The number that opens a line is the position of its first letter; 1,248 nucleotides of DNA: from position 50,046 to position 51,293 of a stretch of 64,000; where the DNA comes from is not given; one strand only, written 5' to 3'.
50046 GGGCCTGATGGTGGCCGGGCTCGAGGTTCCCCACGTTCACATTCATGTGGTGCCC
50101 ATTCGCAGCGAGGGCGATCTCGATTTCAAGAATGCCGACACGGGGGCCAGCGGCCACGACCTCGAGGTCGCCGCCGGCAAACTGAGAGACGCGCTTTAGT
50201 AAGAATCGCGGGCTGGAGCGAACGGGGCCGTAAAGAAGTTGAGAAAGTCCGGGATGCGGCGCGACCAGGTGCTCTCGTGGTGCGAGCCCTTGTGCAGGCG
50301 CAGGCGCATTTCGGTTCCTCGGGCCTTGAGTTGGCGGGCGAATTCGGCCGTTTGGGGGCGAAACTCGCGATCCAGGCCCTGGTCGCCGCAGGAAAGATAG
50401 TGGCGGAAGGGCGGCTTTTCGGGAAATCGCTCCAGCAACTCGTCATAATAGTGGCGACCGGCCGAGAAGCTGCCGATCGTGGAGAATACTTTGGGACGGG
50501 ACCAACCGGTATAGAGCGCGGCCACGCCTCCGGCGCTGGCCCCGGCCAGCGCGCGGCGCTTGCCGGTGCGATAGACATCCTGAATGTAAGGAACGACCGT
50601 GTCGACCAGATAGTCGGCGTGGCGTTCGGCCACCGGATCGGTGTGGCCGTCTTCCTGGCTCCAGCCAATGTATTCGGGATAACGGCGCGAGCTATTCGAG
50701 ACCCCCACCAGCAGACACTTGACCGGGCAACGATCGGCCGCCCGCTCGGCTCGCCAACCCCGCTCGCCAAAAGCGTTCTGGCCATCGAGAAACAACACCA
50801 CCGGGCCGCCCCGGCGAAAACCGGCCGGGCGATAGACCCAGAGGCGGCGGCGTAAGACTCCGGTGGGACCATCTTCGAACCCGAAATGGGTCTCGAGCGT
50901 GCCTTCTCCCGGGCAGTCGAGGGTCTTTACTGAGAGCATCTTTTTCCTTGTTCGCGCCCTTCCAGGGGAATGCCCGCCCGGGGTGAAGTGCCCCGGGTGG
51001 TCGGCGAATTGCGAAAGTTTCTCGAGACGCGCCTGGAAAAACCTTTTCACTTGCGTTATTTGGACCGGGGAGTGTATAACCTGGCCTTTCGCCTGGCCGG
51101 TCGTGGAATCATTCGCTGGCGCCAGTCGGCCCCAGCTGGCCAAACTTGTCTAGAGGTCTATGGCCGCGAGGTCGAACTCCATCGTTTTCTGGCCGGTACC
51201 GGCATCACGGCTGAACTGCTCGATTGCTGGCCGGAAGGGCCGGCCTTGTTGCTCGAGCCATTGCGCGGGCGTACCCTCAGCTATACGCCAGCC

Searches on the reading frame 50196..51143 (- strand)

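Call 66: search_protein_families(library=pfam, proteins=[window:50196-51143:-], max_evalue=0.001)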
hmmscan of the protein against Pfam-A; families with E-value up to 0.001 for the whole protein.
window:50196-51143:- (315 aa): 1 family
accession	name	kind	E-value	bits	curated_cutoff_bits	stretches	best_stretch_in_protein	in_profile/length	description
PF00756.26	Esterase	-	2.8e-17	63.8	22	1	103-299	12-246/251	Putative esterase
